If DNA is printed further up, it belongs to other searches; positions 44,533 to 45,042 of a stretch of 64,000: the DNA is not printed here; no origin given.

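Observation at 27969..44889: A cysteine-bracketed double dockerin-like module shared by four otherwise unrelated secreted proteins, with no visible cohesin partner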

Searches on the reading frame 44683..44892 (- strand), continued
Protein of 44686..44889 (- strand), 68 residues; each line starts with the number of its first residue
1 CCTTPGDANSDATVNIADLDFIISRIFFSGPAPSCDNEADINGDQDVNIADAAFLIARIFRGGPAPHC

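Call 52: search_protein_families(library=pfam, proteins=[L077:13262-17959:+, L018:15772-17892:-, L076:3497-6460:+, L059:2287-4185:-, L033:1166-2659:-, L061:11503-13044:+, L061:3-6269:+], max_evalue=0.001)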
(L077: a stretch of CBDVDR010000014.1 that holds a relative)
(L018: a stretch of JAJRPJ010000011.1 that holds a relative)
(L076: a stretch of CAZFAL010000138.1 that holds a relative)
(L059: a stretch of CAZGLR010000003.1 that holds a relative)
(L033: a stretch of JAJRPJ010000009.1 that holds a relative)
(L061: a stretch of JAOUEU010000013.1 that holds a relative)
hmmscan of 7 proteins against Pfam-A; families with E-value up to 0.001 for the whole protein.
L077:13262-17959:+ (1566 aa): 10 families
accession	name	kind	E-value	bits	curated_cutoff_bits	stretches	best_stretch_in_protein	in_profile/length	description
PF13426.13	PAS_9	-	5e-59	197.4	27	5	710-804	3-102/103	PAS domain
PF00989.32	PAS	-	8e-48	161.6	22.6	4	291-397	6-112/113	PAS fold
PF08447.18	PAS_3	-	3.6e-40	136.6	25.6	4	969-1051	3-88/89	PAS fold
PF08448.16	PAS_4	-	1.7e-39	134.9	23.1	3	293-402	2-109/110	PAS fold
PF02518.31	HATPase_c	-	2.7e-22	79.7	26.4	1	1305-1423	5-109/111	Histidine kinase-, DNA gyrase B-, and HSP90-like ATPase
PF00072.30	Response_reg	-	1.5e-21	77.1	30.2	1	1443-1554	1-111/111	Response regulator receiver domain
PF13188.13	PAS_8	-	1e-14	54.2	21.8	0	293-328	8-43/65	PAS domain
PF24820.1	Diguanyl_cycl_sensor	-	2.8e-05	24.4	28.1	0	711-788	10-96/109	Diguanylate cyclase-like sensor domain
PF23198.2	PDE8A_N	-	4.8e-05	23.7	29.6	1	1443-1524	13-94/147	PDE8A-like, N-terminal domain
PF00512.31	HisKA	-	0.00058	20.3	26.9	0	1200-1258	6-63/66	His Kinase A (phospho-acceptor) domain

L018:15772-17892:- (707 aa): 3 families
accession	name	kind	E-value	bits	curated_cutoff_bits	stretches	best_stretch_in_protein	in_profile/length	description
PF00005.33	ABC_tran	-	1.7e-24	87.5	25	1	553-697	1-137/137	ABC transporter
PF10633.15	NPCBM_assoc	-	1.4e-11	44.8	24.4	1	385-457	2-74/78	NPCBM-associated, NEW3 domain of alpha-galactosidase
PF13304.12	AAA_21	-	1e-07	32.8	27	1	669-707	238-279/304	AAA domain, putative AbiEii toxin, Type IV TA system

L076:3497-6460:+ (988 aa): 0 families

L059:2287-4185:- (633 aa): 2 families
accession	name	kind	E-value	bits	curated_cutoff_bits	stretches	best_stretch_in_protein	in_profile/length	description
PF00999.27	Na_H_Exchanger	-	5.4e-43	147.7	26.2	1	16-396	3-375/375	Sodium/hydrogen exchanger, transmembrane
PF02254.24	TrkA_N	-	3.9e-14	53.4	23.8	1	409-493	3-87/116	TrkA-N domain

L033:1166-2659:- (498 aa): 4 families
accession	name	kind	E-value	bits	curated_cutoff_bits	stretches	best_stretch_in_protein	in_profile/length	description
PF21478.3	GcvP2_C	-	4.2e-29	101.4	27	1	364-464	2-104/122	Glycine dehydrogenase, C-terminal domain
PF02347.22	GDC-P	-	2.4e-07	30.4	26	1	50-298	47-284/429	Glycine cleavage system P-protein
PF00266.25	Aminotran_5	-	5.3e-05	22.8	21.5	1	149-303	77-226/371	Aminotransferase class-V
PF01212.27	Beta_elim_lyase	-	0.00051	19.9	27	1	119-247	37-171/288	Beta-eliminating lyase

L061:11503-13044:+ (514 aa): 3 families
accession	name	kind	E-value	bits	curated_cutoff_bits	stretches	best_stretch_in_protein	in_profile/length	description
PF19289.4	PmbA_TldD_3rd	-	1.3e-63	214.5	22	1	278-511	2-220/220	PmbA/TldA metallopeptidase C-terminal domain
PF19290.4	PmbA_TldD_2nd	-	8.2e-14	52.4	20.9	1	163-268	3-107/109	PmbA/TldA metallopeptidase central domain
PF01523.21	PmbA_TldD_1st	-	9.2e-12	45.4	20.9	1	73-137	1-65/65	PmbA/TldA metallopeptidase domain 1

L061:3-6269:+ (2089 aa): 9 families
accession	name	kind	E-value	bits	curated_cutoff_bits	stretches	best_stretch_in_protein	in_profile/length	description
PF13229.12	Beta_helix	-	4.1e-33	114.7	25.9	5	1430-1555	11-138/158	Right handed beta helix region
PF25788.1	Ig_Rha78A_N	-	5.6e-32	110.6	27.4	4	1635-1719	13-97/105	Rha78A-like, N-terminal immunoglobulin domain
PF05048.19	NosD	-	8.6e-27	94.4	23.6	4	1436-1558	50-176/212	Periplasmic copper-binding protein (NosD)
PF17161.10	DUF5123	-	1.6e-12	49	35.1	0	562-640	23-111/113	Domain of unknown function (DUF5123)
PF08480.16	Disaggr_assoc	-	8.2e-11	42.6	22.6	1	988-1111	51-170/194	Disaggregatase related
PF13860.13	FlgD_ig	-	3.4e-08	33.8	27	1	2024-2076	23-75/79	FlgD Ig-like domain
PF18962.6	Por_Secre_tail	-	4.9e-05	24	27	1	2006-2086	2-74/75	Secretion system C-terminal sorting domain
PF13585.12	CHU_C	-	5.2e-05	23.7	27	1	2024-2076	27-72/86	CHU_C Type IX secretion signal domain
PF01095.25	Pectinesterase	-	6.5e-05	22.3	27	0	1363-1414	11-67/298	Pectinesterase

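Call 59: search_solved_structures(query=L076:3497-6460:+, max_evalue=1)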
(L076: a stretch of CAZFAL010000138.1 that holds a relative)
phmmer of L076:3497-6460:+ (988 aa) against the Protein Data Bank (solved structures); distinct sequences matched with E-value up to 1: 11.
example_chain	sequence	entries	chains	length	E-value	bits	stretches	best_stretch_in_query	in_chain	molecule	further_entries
7wry_H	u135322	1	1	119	0.0078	17.4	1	540-581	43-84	BD55-3546H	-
8g8d_H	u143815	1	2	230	0.02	16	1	539-589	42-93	DH1346 heavy chain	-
8csj_H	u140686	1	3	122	0.038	15.1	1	539-589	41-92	4-33 heavy chain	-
8gx9_O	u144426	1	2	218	0.097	13.8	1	541-592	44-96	heavy chain of P2B-1G5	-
7byr_H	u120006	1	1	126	0.11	13.6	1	539-579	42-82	Ab23-Fab-Heavy Chain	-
6rcq_A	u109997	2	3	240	0.22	12.6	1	539-579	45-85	R5.011 heavy chain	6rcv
8g8a_A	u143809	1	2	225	0.27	12.3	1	541-587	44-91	DH1317.8 heavy chain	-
1nca_H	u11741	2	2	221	0.28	12.2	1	539-581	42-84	IGG2A-KAPPA NC41 FAB (HEAVY CHAIN)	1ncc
7wrz_H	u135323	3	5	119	0.3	12.2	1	540-581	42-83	BD55-5840H | Heavy chain of Fab BD55-5840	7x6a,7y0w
9i4e_H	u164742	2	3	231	0.32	12.1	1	539-579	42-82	heavy chain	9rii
4eow_H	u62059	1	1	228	0.38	11.8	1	541-590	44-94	MB007 human IgG1 Fab fragment heavy chain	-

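Call 60: search_protein_families(library=ncbifam, proteins=[L076:3497-6460:+, L069:4804-7644:+], max_evalue=0.1)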
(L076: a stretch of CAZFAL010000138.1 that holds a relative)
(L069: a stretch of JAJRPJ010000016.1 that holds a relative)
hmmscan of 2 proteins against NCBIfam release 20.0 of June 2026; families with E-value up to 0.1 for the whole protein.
L076:3497-6460:+ (988 aa): 0 families

L069:4804-7644:+ (947 aa): 2 families
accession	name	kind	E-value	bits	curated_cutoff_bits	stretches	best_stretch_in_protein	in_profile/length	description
TIGR04183.1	Por_Secre_tail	domain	0.047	13.7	23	0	868-944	8-70/72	T9SS type A sorting domain-containing protein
NF033707.1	T9SS_sortase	equivalog_domain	0.087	10.4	420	0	881-934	1025-1078/1095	type IX secretion system sortase PorU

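Call 63: search_protein_families(library=pfam, alignment_id=A6, max_evalue=0.0001)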
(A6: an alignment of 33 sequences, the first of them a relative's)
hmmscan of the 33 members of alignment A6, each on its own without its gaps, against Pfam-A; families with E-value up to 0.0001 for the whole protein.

A. member 1, P0126 (484 aa): 2 families
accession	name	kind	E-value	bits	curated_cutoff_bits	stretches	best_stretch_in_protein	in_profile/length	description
PF00404.24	Dockerin_1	-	1.6e-35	121.5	22.9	4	107-161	1-56/57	Dockerin type I domain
PF13499.12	EF-hand_7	-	2.2e-10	41.2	30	0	263-308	12-62/67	EF-hand domain pair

B. families by the number of members that match (of 33 scanned): 13 families
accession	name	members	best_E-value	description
PF00404.24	Dockerin_1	30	1.6e-35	Dockerin type I domain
PF02412.23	TSP_3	7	2e-52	Thrombospondin type 3 repeat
PF18911.6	PKD_4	2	8.7e-25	PKD domain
PF13499.12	EF-hand_7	2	2.2e-10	EF-hand domain pair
PF25778.1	DUF7948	1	1e-44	Domain of unknown function (DUF7948)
PF25470.1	DUF7901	1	2.3e-41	Domain of unknown function (DUF7901)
PF06739.17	SBBP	1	2.5e-25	Beta-propeller repeat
PF24595.1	DUF7619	1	5.4e-23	Domain of unknown function (DUF7619)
PF13229.12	Beta_helix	1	8.1e-21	Right handed beta helix region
PF05048.19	NosD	1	4.4e-16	Periplasmic copper-binding protein (NosD)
PF00801.26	PKD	1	3.6e-15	PKD domain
PF00112.29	Peptidase_C1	1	4.1e-10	Papain family cysteine protease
PF17161.10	DUF5123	1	2.4e-05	Domain of unknown function (DUF5123)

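Call 66: search_protein_families(library=pfam, proteins=[L068:8945-10201:+, L068:10192-11028:+, L068:11019-11846:+, L068:11837-13096:+, L068:13123-13779:+, L032:1-2517:-, L070:12087-12425:+, L073:10217-11977:+], max_evalue=0.1)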
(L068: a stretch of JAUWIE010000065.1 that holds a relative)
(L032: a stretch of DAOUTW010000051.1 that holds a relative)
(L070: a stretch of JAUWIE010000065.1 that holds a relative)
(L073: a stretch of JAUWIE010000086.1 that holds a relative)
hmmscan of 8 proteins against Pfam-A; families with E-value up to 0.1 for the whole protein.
L068:8945-10201:+ (419 aa): 2 families
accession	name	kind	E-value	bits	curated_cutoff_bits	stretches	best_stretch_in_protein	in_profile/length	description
PF00404.24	Dockerin_1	-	1.1e-09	38.8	22.9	1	353-406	2-56/57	Dockerin type I domain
PF00963.24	Cohesin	-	1.2e-07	32.4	24.1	2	57-157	7-108/139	Cohesin domain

L068:10192-11028:+ (279 aa): 1 family
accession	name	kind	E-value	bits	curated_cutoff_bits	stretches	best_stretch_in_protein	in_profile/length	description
PF00963.24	Cohesin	-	5.6e-05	23.8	24.1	1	67-167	5-110/139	Cohesin domain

L068:11019-11846:+ (276 aa): 1 family
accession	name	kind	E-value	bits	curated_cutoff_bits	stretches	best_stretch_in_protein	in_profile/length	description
PF00404.24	Dockerin_1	-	0.011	16.4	22.9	0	219-249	13-43/57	Dockerin type I domain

L068:11837-13096:+ (420 aa): 1 family
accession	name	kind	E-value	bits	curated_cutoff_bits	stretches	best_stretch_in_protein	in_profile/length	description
PF00963.24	Cohesin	-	6.4e-07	30.1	24.1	1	70-176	8-119/139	Cohesin domain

L068:13123-13779:+ (219 aa): 0 families

L032:1-2517:- (839 aa): 4 families
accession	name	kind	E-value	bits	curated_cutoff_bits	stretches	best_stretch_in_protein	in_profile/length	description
PF12768.13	Rax2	-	4.9e-07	29.8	28.8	1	73-201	35-165/254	Rax2 C-terminal beta propeller domain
PF19565.4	DUF6087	-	0.00016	22.3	27.1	0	89-105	42-58/99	Family of unknown function (DUF6087)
PF17164.10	DUF5122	-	0.00042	20.9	27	0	360-379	6-25/36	Domain of unknown function (DUF5122) beta-propeller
PF23976.1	DUF7302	-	0.035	14.9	24.9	0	355-376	17-39/61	Family of unknown function (DUF7302)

L070:12087-12425:+ (113 aa): 2 families
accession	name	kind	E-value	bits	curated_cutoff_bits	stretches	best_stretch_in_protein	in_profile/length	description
PF00963.24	Cohesin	-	0.0052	17.4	24.1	1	57-98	7-48/139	Cohesin domain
PF22758.2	Phage_cement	-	0.082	13.5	27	1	21-78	59-120/146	Structural cement protein (E217 gp24/Pam3 gp6)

L073:10217-11977:+ (587 aa): 1 family
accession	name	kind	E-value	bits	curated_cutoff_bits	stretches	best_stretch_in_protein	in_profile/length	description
PF00404.24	Dockerin_1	-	8e-07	29.6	22.9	1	521-570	6-56/57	Dockerin type I domain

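Call 79: search_protein_families(library=pfam, proteins=[L008:2529-4556:+, L024:8126-10222:+, L045:618-2432:+, L051:7116-9674:+, L044:7772-10210:+, L076:834-3311:+, L004:2579-4999:+, L012:2889-5324:+, L040:14137-16344:-, L055:3823-5700:+], max_evalue=0.05)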
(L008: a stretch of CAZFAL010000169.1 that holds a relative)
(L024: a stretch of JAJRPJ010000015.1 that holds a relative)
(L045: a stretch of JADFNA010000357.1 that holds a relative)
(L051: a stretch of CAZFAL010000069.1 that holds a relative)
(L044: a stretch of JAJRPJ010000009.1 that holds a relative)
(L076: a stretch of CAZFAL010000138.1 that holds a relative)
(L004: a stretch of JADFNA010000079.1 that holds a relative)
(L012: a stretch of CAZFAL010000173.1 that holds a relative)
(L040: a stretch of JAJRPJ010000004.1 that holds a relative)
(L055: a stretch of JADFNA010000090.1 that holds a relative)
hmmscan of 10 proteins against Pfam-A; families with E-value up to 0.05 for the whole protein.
L008:2529-4556:+ (676 aa): 3 families
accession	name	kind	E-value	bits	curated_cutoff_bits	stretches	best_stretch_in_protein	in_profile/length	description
PF00404.24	Dockerin_1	-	0.00069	20.2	22.9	1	608-662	1-56/57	Dockerin type I domain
PF00963.24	Cohesin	-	0.0037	17.9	24.1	1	458-578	3-122/139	Cohesin domain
PF08309.17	LVIVD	-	0.017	14.9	20.2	1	380-412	10-42/42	LVIVD repeat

L024:8126-10222:+ (699 aa): 2 families
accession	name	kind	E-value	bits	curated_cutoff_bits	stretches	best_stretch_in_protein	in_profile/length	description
PF08309.17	LVIVD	-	0.00012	21.8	20.2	1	404-435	11-42/42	LVIVD repeat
PF00404.24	Dockerin_1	-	0.0017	19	22.9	1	631-685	1-56/57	Dockerin type I domain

L045:618-2432:+ (605 aa): 2 families
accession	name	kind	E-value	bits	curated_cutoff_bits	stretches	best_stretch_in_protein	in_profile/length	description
PF08309.17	LVIVD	-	1.3e-06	28.1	20.2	1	297-337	2-42/42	LVIVD repeat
PF00404.24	Dockerin_1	-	3.1e-06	27.7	22.9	1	535-589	1-56/57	Dockerin type I domain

L051:7116-9674:+ (853 aa): 4 families
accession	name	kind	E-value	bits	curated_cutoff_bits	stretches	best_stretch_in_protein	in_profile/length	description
PF18911.6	PKD_4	-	4.6e-12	46.3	27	1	572-627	20-75/85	PKD domain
PF00082.27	Peptidase_S8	-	3.2e-09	37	21.8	1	297-534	50-277/288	Subtilase family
PF00801.26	PKD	-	2.1e-07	31.3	23.5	1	565-621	6-66/80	PKD domain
PF00404.24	Dockerin_1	-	1.7e-05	25.3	22.9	1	788-839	1-53/57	Dockerin type I domain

L044:7772-10210:+ (813 aa): 4 families
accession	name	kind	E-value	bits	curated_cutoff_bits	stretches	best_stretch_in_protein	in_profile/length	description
PF18911.6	PKD_4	-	1.6e-10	41.3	27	1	533-582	22-71/85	PKD domain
PF00082.27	Peptidase_S8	-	4.5e-08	33.2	21.8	1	256-489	50-273/288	Subtilase family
PF00801.26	PKD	-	1.6e-07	31.6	23.5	1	524-580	6-66/80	PKD domain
PF00404.24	Dockerin_1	-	4.3e-05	24.1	22.9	1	748-799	1-53/57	Dockerin type I domain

L076:834-3311:+ (826 aa): 4 families
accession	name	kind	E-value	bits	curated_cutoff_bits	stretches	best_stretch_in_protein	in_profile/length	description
PF00082.27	Peptidase_S8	-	6.1e-13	49.2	21.8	1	273-508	50-272/288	Subtilase family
PF18911.6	PKD_4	-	7.9e-12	45.5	27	1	547-604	20-77/85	PKD domain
PF00801.26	PKD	-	3.6e-08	33.7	23.5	1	540-600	6-70/80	PKD domain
PF00404.24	Dockerin_1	-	3.7e-06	27.5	22.9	1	760-814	1-56/57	Dockerin type I domain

L004:2579-4999:+ (807 aa): 5 families
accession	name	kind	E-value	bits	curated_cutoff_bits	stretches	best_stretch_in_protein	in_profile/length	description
PF00082.27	Peptidase_S8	-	3.2e-41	142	21.8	1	182-489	3-288/288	Subtilase family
PF18911.6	PKD_4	-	8.9e-12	45.3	27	1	518-570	23-75/85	PKD domain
PF00801.26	PKD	-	1.5e-09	38.2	23.5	1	510-569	8-71/80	PKD domain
PF00404.24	Dockerin_1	-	4.8e-06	27.1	22.9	1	739-793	1-56/57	Dockerin type I domain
PF00963.24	Cohesin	-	0.045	14.4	24.1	0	588-697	6-108/139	Cohesin domain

L012:2889-5324:+ (812 aa): 4 families
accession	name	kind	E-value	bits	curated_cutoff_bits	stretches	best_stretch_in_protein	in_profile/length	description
PF00082.27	Peptidase_S8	-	3.7e-42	145.1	21.8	1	189-484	3-277/288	Subtilase family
PF18911.6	PKD_4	-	5.2e-13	49.3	27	1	509-579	4-76/85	PKD domain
PF00801.26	PKD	-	5.3e-11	42.8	23.5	1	520-577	10-71/80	PKD domain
PF16361.10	Peptidase_S8_N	-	0.041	14.8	30.5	0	56-155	1-102/142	N-terminal of Subtilase family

L040:14137-16344:- (736 aa): 6 families
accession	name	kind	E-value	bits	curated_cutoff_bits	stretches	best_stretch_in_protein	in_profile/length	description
PF05572.19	Peptidase_M43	-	1.2e-06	29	23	1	310-431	47-148/152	Pregnancy-associated plasma protein-A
PF18911.6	PKD_4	-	1.8e-05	25.1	27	1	456-494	20-59/85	PKD domain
PF00404.24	Dockerin_1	-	4e-05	24.1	22.9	1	670-724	1-56/57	Dockerin type I domain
PF13583.11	Reprolysin_4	-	0.0012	19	22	1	296-349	107-154/203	Metallo-peptidase family M12B Reprolysin-like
PF12388.14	Peptidase_M57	-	0.0068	16.6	21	1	327-369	130-169/212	Dual-action HEIGH metallo-peptidase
PF01400.30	Astacin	-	0.01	16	22.5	1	333-352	81-100/189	Astacin (Peptidase family M12A)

L055:3823-5700:+ (626 aa): 8 families
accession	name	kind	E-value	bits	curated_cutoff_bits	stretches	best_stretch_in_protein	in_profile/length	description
PF18911.6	PKD_4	-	3.3e-15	56.3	27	1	348-402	20-74/85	PKD domain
PF00801.26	PKD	-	1.7e-13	50.8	23.5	1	341-406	6-75/80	PKD domain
PF05572.19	Peptidase_M43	-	6.7e-07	29.8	23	1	185-287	69-151/152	Pregnancy-associated plasma protein-A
PF00404.24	Dockerin_1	-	6.8e-06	26.6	22.9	1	563-616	2-56/57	Dockerin type I domain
PF02412.23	TSP_3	-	1.1e-05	25.5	25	1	300-322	14-36/36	Thrombospondin type 3 repeat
PF13582.12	Reprolysin_3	-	0.0048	17.8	22.4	1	155-201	77-123/123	Metallo-peptidase family M12B Reprolysin-like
PF13688.12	Reprolysin_5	-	0.0063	17.2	27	1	160-214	108-167/196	Metallo-peptidase family M12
PF13583.11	Reprolysin_4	-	0.024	14.7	22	1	148-203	108-154/203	Metallo-peptidase family M12B Reprolysin-like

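Call 90: find_related_loci(query=A1, collection=metagenome_contigs, flank=10000)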
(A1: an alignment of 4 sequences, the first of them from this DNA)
Query A1 (70 aa) in metagenome_contigs; peptide patterns used: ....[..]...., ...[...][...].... (x = any residue, [..] = any of these).
443 stretches matched a pattern; 26 encode a relative of the query (tblastn E <= 1e-3); 26 distinct loci.
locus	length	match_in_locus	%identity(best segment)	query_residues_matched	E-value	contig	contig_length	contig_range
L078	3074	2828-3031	62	2-69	9e-26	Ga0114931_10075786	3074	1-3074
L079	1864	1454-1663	64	1-69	3e-24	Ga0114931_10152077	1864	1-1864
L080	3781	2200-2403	59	2-69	4e-24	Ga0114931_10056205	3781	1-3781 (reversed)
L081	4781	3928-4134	59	1-69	5e-23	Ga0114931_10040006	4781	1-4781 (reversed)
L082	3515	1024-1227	60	2-69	6e-23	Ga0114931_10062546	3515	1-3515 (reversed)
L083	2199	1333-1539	58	1-69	5e-23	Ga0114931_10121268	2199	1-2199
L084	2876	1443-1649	58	1-69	8e-23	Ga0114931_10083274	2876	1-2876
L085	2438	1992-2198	58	1-69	8e-23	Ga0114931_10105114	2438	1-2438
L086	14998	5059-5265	62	1-69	7e-23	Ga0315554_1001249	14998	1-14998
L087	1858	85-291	55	1-69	1e-22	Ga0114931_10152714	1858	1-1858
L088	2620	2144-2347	60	2-69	3e-22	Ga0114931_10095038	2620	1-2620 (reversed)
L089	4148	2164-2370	55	1-69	3e-22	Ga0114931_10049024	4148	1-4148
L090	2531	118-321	57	2-69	5e-22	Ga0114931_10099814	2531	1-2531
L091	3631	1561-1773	55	1-69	8e-22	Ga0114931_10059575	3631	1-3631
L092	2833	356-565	59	2-69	1e-21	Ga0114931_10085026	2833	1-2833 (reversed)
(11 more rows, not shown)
